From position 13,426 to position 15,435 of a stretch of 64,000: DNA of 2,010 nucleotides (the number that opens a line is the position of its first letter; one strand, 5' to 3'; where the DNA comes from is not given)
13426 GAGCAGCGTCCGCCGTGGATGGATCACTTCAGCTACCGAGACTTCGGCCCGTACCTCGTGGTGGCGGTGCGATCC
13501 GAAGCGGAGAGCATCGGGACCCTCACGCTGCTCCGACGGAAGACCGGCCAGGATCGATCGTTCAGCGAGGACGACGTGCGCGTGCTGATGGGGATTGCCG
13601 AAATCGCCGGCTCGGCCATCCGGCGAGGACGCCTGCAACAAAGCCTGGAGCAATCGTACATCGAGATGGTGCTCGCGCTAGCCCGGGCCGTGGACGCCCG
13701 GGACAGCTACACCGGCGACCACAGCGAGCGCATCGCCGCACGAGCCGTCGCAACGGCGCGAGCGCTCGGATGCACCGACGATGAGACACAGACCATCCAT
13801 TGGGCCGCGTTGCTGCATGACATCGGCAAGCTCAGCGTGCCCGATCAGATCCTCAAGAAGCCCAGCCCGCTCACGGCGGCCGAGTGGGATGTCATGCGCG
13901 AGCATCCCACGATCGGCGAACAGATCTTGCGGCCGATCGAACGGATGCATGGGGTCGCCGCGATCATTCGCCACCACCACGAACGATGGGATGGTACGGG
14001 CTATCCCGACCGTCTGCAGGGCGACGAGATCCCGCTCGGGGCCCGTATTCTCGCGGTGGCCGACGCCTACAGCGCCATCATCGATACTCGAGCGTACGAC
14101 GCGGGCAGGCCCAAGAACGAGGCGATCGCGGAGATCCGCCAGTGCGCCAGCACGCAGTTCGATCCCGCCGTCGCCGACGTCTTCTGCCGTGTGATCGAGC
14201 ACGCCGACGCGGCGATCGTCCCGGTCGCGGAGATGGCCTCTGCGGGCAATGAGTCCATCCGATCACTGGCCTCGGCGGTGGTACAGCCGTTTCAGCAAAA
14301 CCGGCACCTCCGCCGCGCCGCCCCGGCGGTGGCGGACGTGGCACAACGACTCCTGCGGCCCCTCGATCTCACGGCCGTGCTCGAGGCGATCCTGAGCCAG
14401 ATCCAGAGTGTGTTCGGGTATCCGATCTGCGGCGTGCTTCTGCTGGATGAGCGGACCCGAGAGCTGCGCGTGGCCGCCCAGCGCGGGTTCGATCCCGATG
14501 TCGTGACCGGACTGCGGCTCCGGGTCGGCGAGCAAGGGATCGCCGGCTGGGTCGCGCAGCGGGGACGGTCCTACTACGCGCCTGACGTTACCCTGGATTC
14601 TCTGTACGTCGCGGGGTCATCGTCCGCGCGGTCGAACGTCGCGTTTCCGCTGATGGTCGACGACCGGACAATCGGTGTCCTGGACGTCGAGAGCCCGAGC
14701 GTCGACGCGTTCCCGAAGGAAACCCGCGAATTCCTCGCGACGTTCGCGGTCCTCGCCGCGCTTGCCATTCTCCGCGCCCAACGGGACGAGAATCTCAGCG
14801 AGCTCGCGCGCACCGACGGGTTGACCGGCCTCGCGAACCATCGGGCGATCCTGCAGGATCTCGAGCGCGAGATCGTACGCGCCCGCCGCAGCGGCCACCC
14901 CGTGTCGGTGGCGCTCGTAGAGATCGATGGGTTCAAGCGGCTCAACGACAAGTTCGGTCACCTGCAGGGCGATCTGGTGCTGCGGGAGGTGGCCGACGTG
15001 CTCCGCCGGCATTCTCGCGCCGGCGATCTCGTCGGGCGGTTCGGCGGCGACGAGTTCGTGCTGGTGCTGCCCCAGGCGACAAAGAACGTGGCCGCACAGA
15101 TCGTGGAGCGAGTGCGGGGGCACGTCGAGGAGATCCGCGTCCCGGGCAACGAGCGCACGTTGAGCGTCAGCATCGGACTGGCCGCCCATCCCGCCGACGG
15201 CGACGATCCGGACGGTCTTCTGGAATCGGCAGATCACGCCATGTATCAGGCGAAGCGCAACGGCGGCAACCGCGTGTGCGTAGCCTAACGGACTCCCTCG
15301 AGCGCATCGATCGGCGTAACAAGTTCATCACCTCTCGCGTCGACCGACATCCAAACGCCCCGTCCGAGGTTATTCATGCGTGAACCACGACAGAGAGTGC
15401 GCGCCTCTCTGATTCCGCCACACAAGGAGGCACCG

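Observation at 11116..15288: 1390-aa REC–PAS x3–GAF x2–HD-GYP–GAF–GGDEF protein combining c-di-GMP synthesis and HD-GYP hydrolysis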

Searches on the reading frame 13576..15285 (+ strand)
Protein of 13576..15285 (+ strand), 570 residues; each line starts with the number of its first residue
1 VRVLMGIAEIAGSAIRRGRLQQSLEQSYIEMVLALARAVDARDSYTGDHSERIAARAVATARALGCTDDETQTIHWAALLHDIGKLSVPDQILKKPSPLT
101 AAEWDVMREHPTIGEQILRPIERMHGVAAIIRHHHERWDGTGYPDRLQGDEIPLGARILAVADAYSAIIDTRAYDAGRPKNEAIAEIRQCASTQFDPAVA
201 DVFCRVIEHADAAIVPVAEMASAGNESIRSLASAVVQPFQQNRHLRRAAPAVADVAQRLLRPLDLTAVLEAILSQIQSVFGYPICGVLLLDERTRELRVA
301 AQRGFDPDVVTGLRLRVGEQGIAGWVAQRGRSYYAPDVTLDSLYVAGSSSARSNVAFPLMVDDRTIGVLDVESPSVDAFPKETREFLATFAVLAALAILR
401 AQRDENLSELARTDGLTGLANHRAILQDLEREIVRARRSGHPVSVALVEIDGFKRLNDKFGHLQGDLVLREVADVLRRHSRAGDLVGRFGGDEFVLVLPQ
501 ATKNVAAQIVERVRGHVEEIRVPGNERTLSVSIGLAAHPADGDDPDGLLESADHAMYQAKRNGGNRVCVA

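Call 9: find_homologous_proteins(query=window:13576-15285:+, max_evalue=1e-10)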
Query window:13576-15285:+ (570 aa): 7174 proteins with E <= 1e-10 among 8000 candidates; the best 120 are listed.
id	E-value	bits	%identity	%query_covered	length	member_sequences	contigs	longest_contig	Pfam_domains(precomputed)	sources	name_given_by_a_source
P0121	6.5e-242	822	67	100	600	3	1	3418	PF13185.13,PF13487.13,PF01966.29,PF01590.33,PF13492.13,PF00990.27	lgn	-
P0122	1.1e-211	722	61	99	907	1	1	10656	PF13185.13,PF13487.13,PF01966.29,PF01590.33,PF13492.13,PF00990.27,PF17853.7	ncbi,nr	ncbi:MAG TPA: diguanylate cyclase [bacterium]|nr:diguanylate cyclase [bacterium]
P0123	1.1e-211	722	60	99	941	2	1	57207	PF13185.13,PF13487.13,PF01966.29,PF01590.33,PF13492.13,PF00990.27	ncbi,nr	ncbi:MAG TPA: diguanylate cyclase [bacterium]|nr:diguanylate cyclase [bacterium]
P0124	2.2e-211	721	60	100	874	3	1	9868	PF13185.13,PF13487.13,PF01966.29,PF01590.33,PF13492.13,PF00990.27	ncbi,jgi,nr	ncbi:MAG TPA: diguanylate cyclase [bacterium]|nr:diguanylate cyclase [bacterium]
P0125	1.6e-208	712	60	100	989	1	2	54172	PF08447.19,PF13426.14,PF13188.14,PF13185.13,PF13487.13,PF01966.29,PF01590.33,PF13492.13,PF00989.32,PF00990.27,PF00072.31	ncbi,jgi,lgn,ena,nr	ncbi:MAG TPA: diguanylate cyclase [bacterium]|nr:diguanylate cyclase [bacterium]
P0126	3.7e-208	711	59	100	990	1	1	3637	PF08447.19,PF13426.14,PF13188.14,PF13185.13,PF13487.13,PF01966.29,PF01590.33,PF13492.13,PF00989.32,PF00990.27,PF00072.31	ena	-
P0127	3.5e-207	708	60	99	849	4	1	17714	PF08447.19,PF13185.13,PF13487.13,PF01966.29,PF01590.33,PF08448.17,PF13492.13,PF00989.32,PF00990.27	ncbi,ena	-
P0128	2.5e-206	705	60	100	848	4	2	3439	PF08447.19,PF13426.14,PF13188.14,PF13185.13,PF13487.13,PF01966.29,PF01590.33,PF08448.17,PF13492.13,PF00989.32,PF00990.27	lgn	-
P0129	3.8e-206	704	59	100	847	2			PF08447.19,PF13426.14,PF13188.14,PF13185.13,PF13487.13,PF01966.29,PF01590.33,PF08448.17,PF13492.13,PF00990.27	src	-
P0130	3.3e-205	701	58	100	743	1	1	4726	PF13185.13,PF13487.13,PF01966.29,PF01590.33,PF13492.13,PF00990.27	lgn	-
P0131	5.9e-203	694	57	100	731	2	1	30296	PF13185.13,PF13487.13,PF01966.29,PF01590.33,PF13492.13,PF00990.27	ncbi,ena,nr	ncbi:MAG TPA: diguanylate cyclase [bacterium]|nr:diguanylate cyclase [bacterium]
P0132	1.3e-201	689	58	100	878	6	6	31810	PF13426.14,PF13188.14,PF13185.13,PF13487.13,PF01966.29,PF13492.13,PF00990.27,PF08447.19,PF01590.33,PF08448.17,PF00989.32,PF17853.7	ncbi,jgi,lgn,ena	-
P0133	1.2e-200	686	59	100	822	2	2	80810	PF08447.19,PF13426.14,PF13185.13,PF13487.13,PF01966.29,PF01590.33,PF13492.13,PF00990.27,PF17853.7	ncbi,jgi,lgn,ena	-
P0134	1.5e-200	686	56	100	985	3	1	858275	PF08447.19,PF13426.14,PF13188.14,PF13185.13,PF13487.13,PF01966.29,PF01590.33,PF08448.17,PF13492.13,PF00989.32,PF00990.27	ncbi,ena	-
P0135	2.1e-200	685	57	100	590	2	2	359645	PF13185.13,PF13487.13,PF01966.29,PF01590.33,PF13492.13,PF00990.27,PF17853.7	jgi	-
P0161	1.1e-98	349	38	95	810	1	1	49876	PF13185.13,PF13487.13,PF01966.29,PF01590.33,PF13492.13,PF00990.27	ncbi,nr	ncbi:MAG: diguanylate cyclase [Armatimonadetes bacterium]|nr:diguanylate cyclase [Armatimonadota bac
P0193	2.7e-93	332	36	92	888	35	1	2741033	PF08668.19,PF13185.13,PF13487.13,PF01966.29,PF01590.33,PF13492.13,PF00990.27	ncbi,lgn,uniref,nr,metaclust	ncbi:diguanylate cyclase and metal dependent phosphohydrolase [Sphaerobacter thermophilus DSM 20745]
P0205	8.4e-92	327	37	94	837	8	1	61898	PF13185.13,PF13487.13,PF01966.29,PF01590.33,PF13492.13,PF00990.27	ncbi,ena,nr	ncbi:MAG TPA: diguanylate cyclase [Blastocatellia bacterium]|nr:diguanylate cyclase [Blastocatellia 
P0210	2.1e-91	325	37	97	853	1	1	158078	PF13185.13,PF13487.13,PF01966.29,PF01590.33,PF00990.27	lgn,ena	-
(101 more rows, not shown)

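Call 30: find_related_loci(query=A1, collection=genome_contigs, flank=6000)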
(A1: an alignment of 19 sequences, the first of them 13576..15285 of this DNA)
Query A1 (570 aa) in genome_contigs; peptide patterns used: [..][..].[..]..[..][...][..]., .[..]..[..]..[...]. (x = any residue, [..] = any of these).
600 stretches matched a pattern (row limit reached: there are more); 600 encode a relative of the query (tblastn E <= 1e-3); the best 80 are kept; 80 distinct loci.
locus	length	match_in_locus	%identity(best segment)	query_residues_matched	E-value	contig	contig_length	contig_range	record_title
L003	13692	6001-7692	35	3-566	9e-95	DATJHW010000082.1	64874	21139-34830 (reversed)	MAG TPA_asm: Candidatus Saccharimonadales bacterium isolate SMAG_U15522 k141_10606763, whole genome shotgun sequence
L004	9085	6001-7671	36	3-561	5e-90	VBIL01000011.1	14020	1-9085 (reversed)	MAG: Chloroflexi bacterium isolate CF_129 14_1009_12_30cm_scaffold_3593, whole genome shotgun sequence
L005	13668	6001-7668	35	24-560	1e-87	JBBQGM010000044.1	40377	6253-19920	MAG: Pyrinomonadales bacterium isolate Co_metawrap_963 Cmw_963_k141_7485496_length_40377_cov_15.9970, whole genome shotg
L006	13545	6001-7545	36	13-542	4e-87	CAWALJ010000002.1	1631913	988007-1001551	MAG: uncultured Chloroflexia bacterium isolate MFD01721.bin.1.89 genome assembly, contig: contig_26276, whole genome sho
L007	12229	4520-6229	34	17-564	6e-87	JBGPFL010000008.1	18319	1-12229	MAG: Blastocatellia bacterium isolate OBJ_0618_7090110_68 k141_11603377_length_18319_cov_16.1118, whole genome shotgun s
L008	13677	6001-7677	33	28-566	5e-86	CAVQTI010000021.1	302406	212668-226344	MAG: uncultured Acidobacteriota bacterium isolate MFD00125.bin.1.39 genome assembly, contig: contig_8388, whole genome s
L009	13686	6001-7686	34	28-566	1e-85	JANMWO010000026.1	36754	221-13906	MAG: Acidobacteriota bacterium isolate OTE_88_metabat_269 OTE_88_k141_498266, whole genome shotgun sequence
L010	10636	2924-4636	33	22-570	5e-85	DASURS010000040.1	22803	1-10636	MAG TPA_asm: Pyrinomonadaceae bacterium isolate SMAG_U1713 k141_99646, whole genome shotgun sequence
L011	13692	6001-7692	33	7-560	2e-84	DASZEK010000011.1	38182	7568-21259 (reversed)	MAG TPA_asm: Pyrinomonadaceae bacterium isolate SMAG_U6492 k141_262784, whole genome shotgun sequence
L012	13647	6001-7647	34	28-560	1e-84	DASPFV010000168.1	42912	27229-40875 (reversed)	MAG TPA_asm: Vicinamibacterales bacterium isolate SMAG_U16434 k141_487486, whole genome shotgun sequence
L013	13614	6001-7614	33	28-560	4e-84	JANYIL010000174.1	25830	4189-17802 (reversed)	MAG: Chloracidobacterium sp. isolate GL140_2_metabinner_68 GL140_2_k141_1047857, whole genome shotgun sequence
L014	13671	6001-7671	32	28-561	6e-83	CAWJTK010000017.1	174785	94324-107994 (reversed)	MAG: Terriglobia bacterium isolate MFD04463.bin.2.156 genome assembly, contig: contig_77178, whole genome shotgun sequen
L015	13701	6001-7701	33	22-569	6e-83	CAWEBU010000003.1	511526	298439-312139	MAG: uncultured Acidobacteriota bacterium isolate MFD01275.bin.1.248 genome assembly, contig: contig_18215, whole genome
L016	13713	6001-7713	33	18-562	6e-83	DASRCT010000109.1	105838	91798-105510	MAG TPA_asm: Bryobacteraceae bacterium isolate SMAG_U9960 k141_574736, whole genome shotgun sequence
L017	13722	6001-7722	32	15-563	1e-82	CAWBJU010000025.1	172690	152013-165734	MAG: uncultured Acidobacteriota bacterium isolate MFD09206.bin.2.153 genome assembly, contig: contig_5848, whole genome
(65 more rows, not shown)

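Call 40: find_encoding_contigs(protein=P0125, flank=8000, max_places=2)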
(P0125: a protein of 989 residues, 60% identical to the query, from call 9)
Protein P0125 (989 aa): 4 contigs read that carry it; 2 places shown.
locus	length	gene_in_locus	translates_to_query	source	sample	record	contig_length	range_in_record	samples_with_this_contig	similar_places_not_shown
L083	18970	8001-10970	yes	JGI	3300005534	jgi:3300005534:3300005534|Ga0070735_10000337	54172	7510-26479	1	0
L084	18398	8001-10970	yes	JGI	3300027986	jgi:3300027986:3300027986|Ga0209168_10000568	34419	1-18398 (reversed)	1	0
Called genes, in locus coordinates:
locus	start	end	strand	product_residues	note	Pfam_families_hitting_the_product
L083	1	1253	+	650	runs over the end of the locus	PF04932:Wzy_C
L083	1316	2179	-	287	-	PF02567:PhzC-PhzF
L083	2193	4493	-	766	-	PF01315:Ald_Xan_dh_C, PF02738:MoCoBD_1, PF20256:MoCoBD_2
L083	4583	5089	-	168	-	PF00111:Fer2, PF13085:Fer2_3 (weak), PF01799:Fer2_2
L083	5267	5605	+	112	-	PF06155:GBBH-like_N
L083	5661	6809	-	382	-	PF02746:MR_MLE_N, PF13378:MR_MLE_C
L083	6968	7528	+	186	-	PF14595:Thioredoxin_9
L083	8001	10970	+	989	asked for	PF00072:Response_reg, PF01590:GAF, PF13185:GAF_2, PF13487:HD_5, PF01966:HD, PF01590:GAF, PF13185:GAF_2, PF13492:GAF_3, +6 more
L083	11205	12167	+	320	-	PF05138:PaaA_PaaC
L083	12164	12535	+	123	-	PF06243:PaaB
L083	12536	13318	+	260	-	PF05138:PaaA_PaaC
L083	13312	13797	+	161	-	PF01883:FeS_assembly_P, PF23451:Zn_ribbon_PaaD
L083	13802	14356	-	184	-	-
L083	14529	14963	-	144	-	PF03640:Lipoprotein_15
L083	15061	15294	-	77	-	-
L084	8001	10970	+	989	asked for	PF00072:Response_reg, PF01590:GAF, PF13185:GAF_2, PF13487:HD_5, PF01966:HD, PF01590:GAF, PF13185:GAF_2, PF13492:GAF_3, +6 more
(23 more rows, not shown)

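Call 41: find_encoding_contigs(protein=P0134, flank=8000, max_places=2)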
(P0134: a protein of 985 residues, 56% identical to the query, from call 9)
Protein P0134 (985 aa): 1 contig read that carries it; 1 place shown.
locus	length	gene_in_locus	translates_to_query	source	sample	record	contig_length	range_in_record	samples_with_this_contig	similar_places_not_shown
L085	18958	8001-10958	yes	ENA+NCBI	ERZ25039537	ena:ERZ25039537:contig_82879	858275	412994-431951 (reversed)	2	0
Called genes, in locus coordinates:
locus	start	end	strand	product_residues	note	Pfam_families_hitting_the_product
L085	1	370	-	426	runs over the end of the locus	-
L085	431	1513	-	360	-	PF00005:ABC_tran, PF13304:AAA_21 (faint), PF08402:TOBE_2 (weak)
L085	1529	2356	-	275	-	PF00528:BPD_transp_1 (weak)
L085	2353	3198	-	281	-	PF00528:BPD_transp_1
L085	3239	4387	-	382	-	PF01547:SBP_bac_1, PF13416:SBP_bac_8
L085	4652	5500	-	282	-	PF01261:AP_endonuc_2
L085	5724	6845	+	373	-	PF00809:Pterin_bind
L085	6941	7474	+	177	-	PF01227:GTP_cyclohydroI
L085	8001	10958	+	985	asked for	PF00989:PAS, PF08448:PAS_4, PF13426:PAS_9, PF01590:GAF, PF13185:GAF_2, PF13492:GAF_3, PF01966:HD, PF13487:HD_5, +7 more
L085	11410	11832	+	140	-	PF04075:F420H2_quin_red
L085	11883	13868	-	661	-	PF06480:FtsH_ext (weak), PF06068:TIP49 (faint), PF00004:AAA, PF17862:AAA_lid_3, PF01434:Peptidase_M41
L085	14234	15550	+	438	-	PF21135:DRL_cat, PF08666:SAF (weak)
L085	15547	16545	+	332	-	PF04545:Sigma70_r4 (weak), PF13545:HTH_Crp_2 (weak), PF08281:Sigma70_r4_2 (faint), PF12802:MarR_2 (weak), PF13412:HTH_24 (faint), PF04198:Sugar-bind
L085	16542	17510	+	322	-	PF00676:E1_dh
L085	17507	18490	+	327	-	PF02779:Transket_pyr, PF02780:Transketolase_C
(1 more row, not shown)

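Call 42: find_encoding_contigs(protein=P0123, flank=8000, max_places=2)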
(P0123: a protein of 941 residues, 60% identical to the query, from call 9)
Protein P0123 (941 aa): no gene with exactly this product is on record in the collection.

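Call 44: search_protein_representatives(protein=window:13576-15285:+)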
Query: 570 residues. Proteins with E-value up to 0.001 (for the whole library): 664506; up to 1e-10: 494483; up to 1e-30: 53188. The best 150 are listed.
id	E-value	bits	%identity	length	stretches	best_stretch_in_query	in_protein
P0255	7.9e-222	754.2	64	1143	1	2-570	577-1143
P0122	3.4e-212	722.4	61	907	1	2-567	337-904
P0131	1.9e-203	693.5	57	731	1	1-570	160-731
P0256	6.8e-179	612.5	32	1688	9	257-569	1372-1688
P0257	5.7e-163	559.9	96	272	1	299-570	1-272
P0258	5.2e-130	451.2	47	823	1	21-568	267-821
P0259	1.3e-129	449.9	34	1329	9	5-207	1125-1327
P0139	6.9e-124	431.0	41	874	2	24-567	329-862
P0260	2.3e-123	429.2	41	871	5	2-209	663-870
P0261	1.3e-119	416.8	38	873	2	2-567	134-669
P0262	2.3e-118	412.7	35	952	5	31-206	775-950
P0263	3.7e-117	408.8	37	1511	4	28-221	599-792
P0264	9.4e-116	404.1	31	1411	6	243-565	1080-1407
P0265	1.1e-115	403.9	37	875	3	22-569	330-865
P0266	1.4e-115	403.5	37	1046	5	34-213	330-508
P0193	8.7e-94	331.6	36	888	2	10-562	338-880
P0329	3.2e-91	323.1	33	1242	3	8-562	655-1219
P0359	7.3e-89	315.4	39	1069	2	24-210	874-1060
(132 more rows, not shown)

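Call 49: search_protein_families(library=pfam, proteins=[P0161, P0205, P0210, P0255, P0251, P0193], max_evalue=0.001)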
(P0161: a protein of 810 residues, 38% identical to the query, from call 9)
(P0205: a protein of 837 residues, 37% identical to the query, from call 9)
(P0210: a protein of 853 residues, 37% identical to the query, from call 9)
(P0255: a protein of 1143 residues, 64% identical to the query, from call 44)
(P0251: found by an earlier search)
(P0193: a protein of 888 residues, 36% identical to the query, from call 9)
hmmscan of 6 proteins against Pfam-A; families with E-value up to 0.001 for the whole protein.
P0161 (810 aa): 6 families
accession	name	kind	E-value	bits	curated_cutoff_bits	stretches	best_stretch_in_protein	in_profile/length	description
PF00990.26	GGDEF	-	7.4e-45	153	23.8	1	647-804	1-158/161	Diguanylate cyclase, GGDEF domain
PF13487.12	HD_5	-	9.7e-43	146.3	27.2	1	268-429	6-170/170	HD domain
PF01966.28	HD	-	4e-23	82.4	22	1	278-397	3-115/116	HD domain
PF13185.12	GAF_2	-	1.9e-16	61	28.6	1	497-634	2-135/136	GAF domain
PF01590.32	GAF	-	3.4e-13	50.7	22.4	1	498-634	1-133/133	GAF domain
PF13492.12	GAF_3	-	8.7e-10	39.5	27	1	498-636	1-129/129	GAF domain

P0205 (837 aa): 6 families
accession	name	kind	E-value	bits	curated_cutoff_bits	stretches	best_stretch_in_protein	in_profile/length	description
PF00990.26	GGDEF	-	2.3e-43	148.2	23.8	1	661-818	1-160/161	Diguanylate cyclase, GGDEF domain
PF13487.12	HD_5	-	5.3e-41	140.6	27.2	1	268-433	2-170/170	HD domain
PF01966.28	HD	-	4.6e-22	78.9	22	1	282-401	3-115/116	HD domain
PF13185.12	GAF_2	-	3.8e-14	53.5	28.6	1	512-649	2-136/136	GAF domain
PF13492.12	GAF_3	-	9.2e-08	33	27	1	513-650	1-129/129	GAF domain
PF01590.32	GAF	-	2e-07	32.1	22.4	1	514-647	2-132/133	GAF domain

P0210 (853 aa): 6 families
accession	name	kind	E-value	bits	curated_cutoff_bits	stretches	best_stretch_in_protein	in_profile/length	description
PF13487.12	HD_5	-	4.7e-46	157.1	27.2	1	303-468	2-170/170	HD domain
PF00990.26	GGDEF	-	8.8e-39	133.3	23.8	1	676-834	1-159/161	Diguanylate cyclase, GGDEF domain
PF01966.28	HD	-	3.8e-22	79.2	22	1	317-436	3-115/116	HD domain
PF13185.12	GAF_2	-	2.2e-15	57.5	28.6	1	525-663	2-135/136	GAF domain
PF01590.32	GAF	-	1.4e-11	45.5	22.4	1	526-663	1-133/133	GAF domain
PF13492.12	GAF_3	-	2.6e-05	25.1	27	1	539-665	14-129/129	GAF domain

P0255 (1143 aa): 13 families
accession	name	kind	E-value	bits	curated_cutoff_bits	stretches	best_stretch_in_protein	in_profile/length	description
PF00990.26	GGDEF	-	1.6e-44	151.9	23.8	1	986-1139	1-161/161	Diguanylate cyclase, GGDEF domain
PF13487.12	HD_5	-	2.5e-39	135.2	27.2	1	609-774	2-170/170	HD domain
PF13185.12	GAF_2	-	8.1e-38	130.2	28.6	2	448-590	1-135/136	GAF domain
PF01590.32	GAF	-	3.6e-34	118.6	22.4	3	840-973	1-133/133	GAF domain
PF13492.12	GAF_3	-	3.7e-34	118.4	27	3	842-974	3-128/129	GAF domain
PF01966.28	HD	-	1.8e-23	83.4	22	1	622-743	2-116/116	HD domain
PF08448.16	PAS_4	-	1.6e-14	54.5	23.1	1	154-263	2-110/110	PAS fold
PF00989.32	PAS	-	6.3e-14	52.4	22.6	1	148-258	2-113/113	PAS fold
PF08447.18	PAS_3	-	2.4e-12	47.4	25.6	1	170-237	2-70/89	PAS fold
PF13426.13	PAS_9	-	3.3e-11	43.8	27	1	158-260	2-103/103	PAS domain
PF00072.30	Response_reg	-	2.6e-10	40.9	30.2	1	20-120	1-100/111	Response regulator receiver domain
PF13188.13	PAS_8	-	1.6e-07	31.4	21.8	1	147-203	1-56/65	PAS domain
PF17853.6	GGDEF_2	-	0.00096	19.8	24.5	1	1013-1109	18-94/116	GGDEF-like domain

P0251 (996 aa): 11 families
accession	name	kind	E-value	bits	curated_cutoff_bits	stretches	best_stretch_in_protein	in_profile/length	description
PF00990.26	GGDEF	-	1.2e-42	145.9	23.8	1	838-992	1-161/161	Diguanylate cyclase, GGDEF domain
PF13487.12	HD_5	-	2.5e-39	135.2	27.2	1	466-629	4-170/170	HD domain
PF01590.32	GAF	-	8e-38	130.4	22.4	3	691-825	1-133/133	GAF domain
PF13185.12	GAF_2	-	1.5e-36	126.1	28.6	3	690-825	2-135/136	GAF domain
PF13492.12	GAF_3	-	4.7e-26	92.2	27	3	694-826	4-128/129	GAF domain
PF01966.28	HD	-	2.5e-21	76.6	22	1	477-597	2-115/116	HD domain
PF13426.13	PAS_9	-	5.2e-15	56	27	1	21-116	9-103/103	PAS domain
PF08448.16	PAS_4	-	9.7e-15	55.2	23.1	1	21-118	13-109/110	PAS fold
PF00989.32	PAS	-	2e-12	47.6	22.6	1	2-114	5-113/113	PAS fold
PF08447.18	PAS_3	-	2.1e-07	31.5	25.6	1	26-107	2-85/89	PAS fold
PF17853.6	GGDEF_2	-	0.00096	19.8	24.5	0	872-960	25-94/116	GGDEF-like domain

P0193 (888 aa): 8 families
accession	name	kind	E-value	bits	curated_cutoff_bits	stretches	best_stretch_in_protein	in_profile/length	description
PF13185.12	GAF_2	-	1.1e-42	146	28.6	3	202-344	3-136/136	GAF domain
PF13487.12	HD_5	-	1.5e-37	129.4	27.2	1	364-527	4-170/170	HD domain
PF01590.32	GAF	-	4.1e-37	128.1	22.4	3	203-343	2-133/133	GAF domain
PF00990.26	GGDEF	-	3.7e-33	115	23.8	1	731-880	1-157/161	Diguanylate cyclase, GGDEF domain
PF01966.28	HD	-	8.4e-23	81.3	22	1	376-496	3-116/116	HD domain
PF13492.12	GAF_3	-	1.6e-18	67.8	27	3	637-719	52-128/129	GAF domain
PF08668.18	HDOD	-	2.9e-05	24.1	22.9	1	375-421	96-140/196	HDOD domain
PF11849.14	DUF3369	-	0.00042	21.1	27.2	0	39-93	29-83/168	Domain of unknown function (DUF3369)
